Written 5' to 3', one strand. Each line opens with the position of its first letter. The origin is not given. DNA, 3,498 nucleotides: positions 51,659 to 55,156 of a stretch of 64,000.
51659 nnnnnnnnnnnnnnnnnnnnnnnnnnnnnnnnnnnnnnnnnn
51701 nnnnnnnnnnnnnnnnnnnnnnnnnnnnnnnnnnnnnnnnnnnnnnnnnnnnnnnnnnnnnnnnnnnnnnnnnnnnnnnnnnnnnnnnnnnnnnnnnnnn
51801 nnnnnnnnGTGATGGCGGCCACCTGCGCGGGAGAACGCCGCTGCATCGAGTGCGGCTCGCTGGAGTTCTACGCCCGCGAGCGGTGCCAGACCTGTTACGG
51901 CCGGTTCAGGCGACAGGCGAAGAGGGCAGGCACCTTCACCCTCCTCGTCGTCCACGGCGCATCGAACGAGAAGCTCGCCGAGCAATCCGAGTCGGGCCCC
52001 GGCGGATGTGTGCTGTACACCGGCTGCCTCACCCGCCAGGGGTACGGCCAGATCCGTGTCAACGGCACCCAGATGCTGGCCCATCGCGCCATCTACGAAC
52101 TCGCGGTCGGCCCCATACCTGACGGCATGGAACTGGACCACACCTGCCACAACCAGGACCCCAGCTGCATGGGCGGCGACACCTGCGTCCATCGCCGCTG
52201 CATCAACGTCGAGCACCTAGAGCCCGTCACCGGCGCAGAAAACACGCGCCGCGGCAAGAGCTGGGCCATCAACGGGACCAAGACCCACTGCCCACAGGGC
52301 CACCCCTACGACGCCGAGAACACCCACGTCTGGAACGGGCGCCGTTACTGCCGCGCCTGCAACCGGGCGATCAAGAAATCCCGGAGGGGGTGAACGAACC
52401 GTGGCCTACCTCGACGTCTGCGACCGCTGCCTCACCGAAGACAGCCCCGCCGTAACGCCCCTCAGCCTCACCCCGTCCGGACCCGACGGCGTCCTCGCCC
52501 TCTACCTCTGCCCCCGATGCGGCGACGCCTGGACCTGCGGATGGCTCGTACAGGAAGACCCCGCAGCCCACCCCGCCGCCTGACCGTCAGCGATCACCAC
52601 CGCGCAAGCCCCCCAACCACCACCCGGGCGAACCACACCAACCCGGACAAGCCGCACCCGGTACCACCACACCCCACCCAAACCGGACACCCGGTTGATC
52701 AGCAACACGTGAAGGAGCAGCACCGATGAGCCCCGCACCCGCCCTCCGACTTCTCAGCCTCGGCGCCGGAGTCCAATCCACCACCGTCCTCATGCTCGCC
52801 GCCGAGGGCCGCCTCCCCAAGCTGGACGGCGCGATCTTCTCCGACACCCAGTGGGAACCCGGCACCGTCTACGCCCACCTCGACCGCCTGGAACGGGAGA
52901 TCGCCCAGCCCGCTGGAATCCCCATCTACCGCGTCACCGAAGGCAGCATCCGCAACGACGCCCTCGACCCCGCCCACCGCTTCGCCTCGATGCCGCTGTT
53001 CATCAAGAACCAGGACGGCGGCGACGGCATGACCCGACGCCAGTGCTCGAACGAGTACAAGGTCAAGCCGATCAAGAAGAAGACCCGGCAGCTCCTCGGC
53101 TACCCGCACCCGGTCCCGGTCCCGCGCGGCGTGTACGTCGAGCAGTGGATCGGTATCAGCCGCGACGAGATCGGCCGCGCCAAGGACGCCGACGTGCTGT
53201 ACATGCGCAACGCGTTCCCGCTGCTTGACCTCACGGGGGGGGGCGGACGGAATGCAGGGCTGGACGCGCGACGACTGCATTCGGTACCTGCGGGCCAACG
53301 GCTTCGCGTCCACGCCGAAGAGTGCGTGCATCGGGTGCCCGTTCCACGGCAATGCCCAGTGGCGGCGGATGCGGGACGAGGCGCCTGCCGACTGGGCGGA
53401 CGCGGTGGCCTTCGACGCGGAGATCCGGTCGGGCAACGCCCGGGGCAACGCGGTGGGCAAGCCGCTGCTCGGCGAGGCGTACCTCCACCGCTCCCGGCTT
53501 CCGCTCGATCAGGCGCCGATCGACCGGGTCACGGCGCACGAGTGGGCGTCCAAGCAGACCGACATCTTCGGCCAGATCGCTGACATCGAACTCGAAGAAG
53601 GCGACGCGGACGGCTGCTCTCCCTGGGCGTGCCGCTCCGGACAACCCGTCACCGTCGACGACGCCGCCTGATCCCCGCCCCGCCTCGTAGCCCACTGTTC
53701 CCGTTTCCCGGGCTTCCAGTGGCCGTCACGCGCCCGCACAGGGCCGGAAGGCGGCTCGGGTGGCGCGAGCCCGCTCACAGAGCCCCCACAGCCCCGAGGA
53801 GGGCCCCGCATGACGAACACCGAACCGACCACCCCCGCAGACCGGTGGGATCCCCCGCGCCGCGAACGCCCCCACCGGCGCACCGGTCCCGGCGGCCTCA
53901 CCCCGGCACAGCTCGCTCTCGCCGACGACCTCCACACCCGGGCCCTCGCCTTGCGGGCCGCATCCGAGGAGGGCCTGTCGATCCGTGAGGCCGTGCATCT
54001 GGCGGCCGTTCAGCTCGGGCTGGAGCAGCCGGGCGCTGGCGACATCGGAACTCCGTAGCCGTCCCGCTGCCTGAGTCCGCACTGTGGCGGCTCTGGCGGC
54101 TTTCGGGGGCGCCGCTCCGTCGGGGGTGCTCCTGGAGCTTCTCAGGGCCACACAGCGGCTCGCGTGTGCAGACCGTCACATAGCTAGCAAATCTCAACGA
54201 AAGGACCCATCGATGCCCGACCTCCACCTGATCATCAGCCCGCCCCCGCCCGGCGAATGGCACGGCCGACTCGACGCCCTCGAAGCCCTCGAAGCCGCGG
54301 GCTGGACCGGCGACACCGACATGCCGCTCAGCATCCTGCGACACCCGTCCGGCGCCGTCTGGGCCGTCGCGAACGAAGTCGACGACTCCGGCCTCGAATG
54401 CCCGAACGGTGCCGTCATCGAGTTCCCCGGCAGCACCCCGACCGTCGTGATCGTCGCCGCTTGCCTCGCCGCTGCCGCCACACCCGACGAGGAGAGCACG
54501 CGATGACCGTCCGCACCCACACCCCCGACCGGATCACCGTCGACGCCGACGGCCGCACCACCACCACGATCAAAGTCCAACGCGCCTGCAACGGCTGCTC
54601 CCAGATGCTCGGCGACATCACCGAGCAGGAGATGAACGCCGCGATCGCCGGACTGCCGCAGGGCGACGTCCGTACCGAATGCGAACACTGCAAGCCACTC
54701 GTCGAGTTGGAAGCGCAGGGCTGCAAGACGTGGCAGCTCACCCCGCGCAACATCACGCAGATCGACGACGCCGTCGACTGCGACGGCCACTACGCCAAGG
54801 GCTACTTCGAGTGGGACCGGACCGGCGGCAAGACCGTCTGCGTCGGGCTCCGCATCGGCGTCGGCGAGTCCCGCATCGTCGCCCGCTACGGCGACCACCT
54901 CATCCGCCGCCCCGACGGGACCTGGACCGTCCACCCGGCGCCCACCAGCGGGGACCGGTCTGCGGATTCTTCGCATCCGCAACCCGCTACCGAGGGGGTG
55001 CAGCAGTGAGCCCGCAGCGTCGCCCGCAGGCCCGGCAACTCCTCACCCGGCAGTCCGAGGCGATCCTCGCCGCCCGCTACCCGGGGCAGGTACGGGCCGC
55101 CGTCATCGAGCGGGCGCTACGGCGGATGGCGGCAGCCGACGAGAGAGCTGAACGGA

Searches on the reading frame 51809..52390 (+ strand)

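Call 25: search_protein_families(library=pfam, proteins=[window:51809-52390:+], max_evalue=0.01)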
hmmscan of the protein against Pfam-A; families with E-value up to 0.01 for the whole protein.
window:51809-52390:+ (194 aa): 1 family
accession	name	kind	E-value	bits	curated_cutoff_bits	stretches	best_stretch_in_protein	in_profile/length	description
PF13392.12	HNH_3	-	3e-10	40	24.8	1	90-116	2-28/46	HNH endonuclease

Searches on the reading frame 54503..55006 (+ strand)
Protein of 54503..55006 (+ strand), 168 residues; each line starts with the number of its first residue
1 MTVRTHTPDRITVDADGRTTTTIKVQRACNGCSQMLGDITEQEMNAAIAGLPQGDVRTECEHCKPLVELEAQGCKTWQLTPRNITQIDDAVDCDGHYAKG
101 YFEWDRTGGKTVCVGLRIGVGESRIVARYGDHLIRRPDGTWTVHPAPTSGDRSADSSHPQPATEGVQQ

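Call 26: search_protein_families(library=pfam, proteins=[window:54503-55006:+], max_evalue=0.01)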
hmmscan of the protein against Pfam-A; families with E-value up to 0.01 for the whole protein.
window:54503-55006:+ (168 aa): 2 families
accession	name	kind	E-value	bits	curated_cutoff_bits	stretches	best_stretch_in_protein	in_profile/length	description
PF17976.7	zf-RING_12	-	0.0034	18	25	1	52-103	14-67/73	RING/Ubox like zinc-binding domain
PF19102.7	DUF5789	-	0.0042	17.5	21.7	1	120-143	18-41/75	Family of unknown function (DUF5789)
